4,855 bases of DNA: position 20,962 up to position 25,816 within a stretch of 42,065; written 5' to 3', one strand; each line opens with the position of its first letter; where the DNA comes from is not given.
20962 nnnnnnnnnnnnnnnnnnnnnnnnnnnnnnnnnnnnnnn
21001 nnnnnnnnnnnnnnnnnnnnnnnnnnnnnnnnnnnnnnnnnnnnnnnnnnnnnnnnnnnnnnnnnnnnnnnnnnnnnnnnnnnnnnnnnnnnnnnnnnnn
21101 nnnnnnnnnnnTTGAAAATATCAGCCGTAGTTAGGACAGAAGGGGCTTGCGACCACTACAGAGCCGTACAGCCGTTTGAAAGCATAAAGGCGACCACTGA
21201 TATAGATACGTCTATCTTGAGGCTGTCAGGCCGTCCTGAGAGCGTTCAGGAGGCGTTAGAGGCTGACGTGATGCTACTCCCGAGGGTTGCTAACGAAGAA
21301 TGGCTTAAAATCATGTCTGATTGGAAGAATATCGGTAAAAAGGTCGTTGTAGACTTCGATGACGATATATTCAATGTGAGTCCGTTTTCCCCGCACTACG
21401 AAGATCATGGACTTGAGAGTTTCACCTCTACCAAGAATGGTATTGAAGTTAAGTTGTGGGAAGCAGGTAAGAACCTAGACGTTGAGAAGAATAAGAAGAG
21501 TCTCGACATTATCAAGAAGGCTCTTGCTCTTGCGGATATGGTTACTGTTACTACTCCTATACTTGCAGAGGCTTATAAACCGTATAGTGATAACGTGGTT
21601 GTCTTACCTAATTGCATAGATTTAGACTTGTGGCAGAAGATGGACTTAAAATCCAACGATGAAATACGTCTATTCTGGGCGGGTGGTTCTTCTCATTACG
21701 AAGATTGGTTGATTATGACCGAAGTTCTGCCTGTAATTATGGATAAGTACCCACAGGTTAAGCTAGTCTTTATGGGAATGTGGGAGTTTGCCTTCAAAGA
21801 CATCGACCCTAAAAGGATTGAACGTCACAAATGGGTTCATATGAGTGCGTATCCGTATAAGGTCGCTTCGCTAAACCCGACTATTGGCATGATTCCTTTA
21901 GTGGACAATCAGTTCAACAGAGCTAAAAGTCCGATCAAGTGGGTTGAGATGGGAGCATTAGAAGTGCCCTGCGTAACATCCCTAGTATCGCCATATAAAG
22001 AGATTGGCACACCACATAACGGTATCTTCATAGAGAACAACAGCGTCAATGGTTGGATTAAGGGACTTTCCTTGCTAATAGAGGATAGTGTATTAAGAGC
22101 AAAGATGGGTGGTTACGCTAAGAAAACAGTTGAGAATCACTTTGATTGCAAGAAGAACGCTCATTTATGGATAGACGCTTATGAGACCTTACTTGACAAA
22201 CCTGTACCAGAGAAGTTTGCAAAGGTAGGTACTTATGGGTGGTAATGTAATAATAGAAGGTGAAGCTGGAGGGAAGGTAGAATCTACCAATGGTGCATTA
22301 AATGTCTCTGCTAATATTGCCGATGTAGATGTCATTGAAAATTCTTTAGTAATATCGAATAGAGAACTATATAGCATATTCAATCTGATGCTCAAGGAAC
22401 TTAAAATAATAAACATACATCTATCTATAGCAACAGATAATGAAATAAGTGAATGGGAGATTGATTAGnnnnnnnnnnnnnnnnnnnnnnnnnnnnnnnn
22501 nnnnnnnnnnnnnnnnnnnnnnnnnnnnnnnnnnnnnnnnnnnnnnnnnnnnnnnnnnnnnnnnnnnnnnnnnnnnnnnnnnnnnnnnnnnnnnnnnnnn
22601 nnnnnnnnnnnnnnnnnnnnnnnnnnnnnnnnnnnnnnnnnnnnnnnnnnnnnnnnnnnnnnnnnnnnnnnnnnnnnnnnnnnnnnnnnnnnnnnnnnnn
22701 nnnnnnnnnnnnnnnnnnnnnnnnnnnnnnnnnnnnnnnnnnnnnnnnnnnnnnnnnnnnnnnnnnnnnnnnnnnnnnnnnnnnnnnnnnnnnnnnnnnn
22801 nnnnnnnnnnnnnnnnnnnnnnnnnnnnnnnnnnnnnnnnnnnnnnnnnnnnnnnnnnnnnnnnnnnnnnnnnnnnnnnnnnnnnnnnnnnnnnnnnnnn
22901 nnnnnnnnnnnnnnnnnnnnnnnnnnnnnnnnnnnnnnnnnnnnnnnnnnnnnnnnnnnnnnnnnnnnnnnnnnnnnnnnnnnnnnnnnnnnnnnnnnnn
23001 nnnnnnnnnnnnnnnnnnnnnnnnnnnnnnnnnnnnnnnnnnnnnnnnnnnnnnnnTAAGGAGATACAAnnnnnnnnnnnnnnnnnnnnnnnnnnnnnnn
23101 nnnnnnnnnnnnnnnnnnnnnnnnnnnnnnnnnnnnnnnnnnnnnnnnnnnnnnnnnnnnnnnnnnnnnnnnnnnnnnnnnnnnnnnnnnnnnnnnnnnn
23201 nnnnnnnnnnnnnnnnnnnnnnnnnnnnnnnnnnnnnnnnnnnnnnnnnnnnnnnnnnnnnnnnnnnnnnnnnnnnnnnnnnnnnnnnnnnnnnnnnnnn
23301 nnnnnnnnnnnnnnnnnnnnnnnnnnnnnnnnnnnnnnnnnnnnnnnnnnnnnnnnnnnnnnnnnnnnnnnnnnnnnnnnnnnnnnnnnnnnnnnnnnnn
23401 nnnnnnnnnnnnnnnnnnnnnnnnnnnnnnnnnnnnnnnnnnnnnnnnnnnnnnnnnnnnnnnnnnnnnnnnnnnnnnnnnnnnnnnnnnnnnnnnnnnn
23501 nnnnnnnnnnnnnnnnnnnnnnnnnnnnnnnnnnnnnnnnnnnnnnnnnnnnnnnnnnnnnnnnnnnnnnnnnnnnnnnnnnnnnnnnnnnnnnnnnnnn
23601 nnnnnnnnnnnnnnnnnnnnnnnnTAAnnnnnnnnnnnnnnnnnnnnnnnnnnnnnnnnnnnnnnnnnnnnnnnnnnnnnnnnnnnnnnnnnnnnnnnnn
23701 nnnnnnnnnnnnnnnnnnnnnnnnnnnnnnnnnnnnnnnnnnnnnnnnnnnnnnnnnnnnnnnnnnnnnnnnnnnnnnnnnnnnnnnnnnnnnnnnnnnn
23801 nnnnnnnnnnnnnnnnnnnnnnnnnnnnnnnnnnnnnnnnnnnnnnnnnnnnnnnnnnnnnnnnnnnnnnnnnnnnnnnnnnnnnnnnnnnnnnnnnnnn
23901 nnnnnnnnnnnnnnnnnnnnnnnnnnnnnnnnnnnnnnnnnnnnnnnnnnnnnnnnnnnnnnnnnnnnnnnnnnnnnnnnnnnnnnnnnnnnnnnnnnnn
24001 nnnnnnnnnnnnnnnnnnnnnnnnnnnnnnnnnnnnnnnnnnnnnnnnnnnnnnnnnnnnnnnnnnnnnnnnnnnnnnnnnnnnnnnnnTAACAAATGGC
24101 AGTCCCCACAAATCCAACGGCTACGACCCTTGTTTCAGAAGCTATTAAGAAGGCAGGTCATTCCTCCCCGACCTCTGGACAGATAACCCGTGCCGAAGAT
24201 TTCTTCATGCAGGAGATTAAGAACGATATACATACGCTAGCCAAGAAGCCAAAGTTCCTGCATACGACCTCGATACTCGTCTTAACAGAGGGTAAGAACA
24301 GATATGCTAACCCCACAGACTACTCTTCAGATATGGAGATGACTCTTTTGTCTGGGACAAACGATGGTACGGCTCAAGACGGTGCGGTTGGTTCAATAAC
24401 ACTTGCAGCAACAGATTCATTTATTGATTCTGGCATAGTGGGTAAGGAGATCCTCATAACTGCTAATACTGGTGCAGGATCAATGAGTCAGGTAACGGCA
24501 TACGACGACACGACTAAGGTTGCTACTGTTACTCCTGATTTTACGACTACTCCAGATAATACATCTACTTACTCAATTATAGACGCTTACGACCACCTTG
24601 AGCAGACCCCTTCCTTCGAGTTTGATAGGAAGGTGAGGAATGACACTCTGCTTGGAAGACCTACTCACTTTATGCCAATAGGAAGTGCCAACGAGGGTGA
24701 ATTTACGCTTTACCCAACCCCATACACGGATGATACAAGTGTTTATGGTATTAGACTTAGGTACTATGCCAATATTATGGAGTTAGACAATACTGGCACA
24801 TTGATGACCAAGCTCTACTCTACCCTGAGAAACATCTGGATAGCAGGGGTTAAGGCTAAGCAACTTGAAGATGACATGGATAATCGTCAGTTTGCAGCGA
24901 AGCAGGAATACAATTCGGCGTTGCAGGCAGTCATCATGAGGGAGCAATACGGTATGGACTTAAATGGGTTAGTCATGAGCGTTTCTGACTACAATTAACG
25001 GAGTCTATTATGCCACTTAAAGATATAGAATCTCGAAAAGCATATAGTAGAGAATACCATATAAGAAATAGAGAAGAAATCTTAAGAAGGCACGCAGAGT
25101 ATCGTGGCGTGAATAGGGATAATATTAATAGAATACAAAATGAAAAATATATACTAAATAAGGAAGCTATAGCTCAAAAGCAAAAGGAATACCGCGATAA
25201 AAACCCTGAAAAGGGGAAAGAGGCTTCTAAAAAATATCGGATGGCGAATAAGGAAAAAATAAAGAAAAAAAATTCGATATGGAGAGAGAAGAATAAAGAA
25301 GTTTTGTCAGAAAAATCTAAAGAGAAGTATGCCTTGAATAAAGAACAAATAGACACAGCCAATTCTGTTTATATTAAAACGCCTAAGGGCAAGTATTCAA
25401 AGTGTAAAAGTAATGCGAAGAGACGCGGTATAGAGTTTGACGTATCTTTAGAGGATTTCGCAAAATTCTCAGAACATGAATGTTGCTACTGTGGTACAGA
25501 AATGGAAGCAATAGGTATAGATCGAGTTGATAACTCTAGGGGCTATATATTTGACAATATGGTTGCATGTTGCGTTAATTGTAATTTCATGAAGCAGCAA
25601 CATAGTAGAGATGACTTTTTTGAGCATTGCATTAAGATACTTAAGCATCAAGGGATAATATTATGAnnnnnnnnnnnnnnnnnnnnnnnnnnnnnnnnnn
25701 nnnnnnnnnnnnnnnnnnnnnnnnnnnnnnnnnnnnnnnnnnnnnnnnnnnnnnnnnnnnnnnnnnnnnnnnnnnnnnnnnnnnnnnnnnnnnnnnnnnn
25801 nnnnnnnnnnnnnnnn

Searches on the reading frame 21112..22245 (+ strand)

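Call 15: search_protein_families(library=phrogs, proteins=[window:21112-22245:+], max_evalue=0.001)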
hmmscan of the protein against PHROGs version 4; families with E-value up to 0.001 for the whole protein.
window:21112-22245:+ (377 aa): 2 families
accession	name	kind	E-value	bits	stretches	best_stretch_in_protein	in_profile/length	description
phrog_7162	-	moron, auxiliary metabolic gene and host takeover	7e-42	144.7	2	129-347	81-295/309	glycosyltransferase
phrog_2170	-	moron, auxiliary metabolic gene and host takeover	1.7e-05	25.1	1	124-223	111-219/374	glycosyltransferase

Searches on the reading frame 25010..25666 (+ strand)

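Call 15: search_protein_families(library=phrogs, proteins=[window:25010-25666:+], max_evalue=0.001)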
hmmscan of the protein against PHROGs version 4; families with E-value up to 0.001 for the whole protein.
window:25010-25666:+ (218 aa): 5 families
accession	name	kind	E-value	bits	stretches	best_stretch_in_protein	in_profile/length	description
phrog_3118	-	DNA, RNA and nucleotide metabolism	4.4e-14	53.6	1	123-198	12-99/287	HNH endonuclease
phrog_3322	-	DNA, RNA and nucleotide metabolism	4.8e-14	53.5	1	100-205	27-143/162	endonuclease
phrog_1035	-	DNA, RNA and nucleotide metabolism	4.5e-13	50.7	1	66-214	66-229/271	endonuclease VII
phrog_1400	-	moron, auxiliary metabolic gene and host takeover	1.4e-08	35.9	1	127-204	11-95/251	Srd anti-sigma factor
phrog_4592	-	moron, auxiliary metabolic gene and host takeover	8.6e-08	33.2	1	82-197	21-136/170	decoy of host sigma70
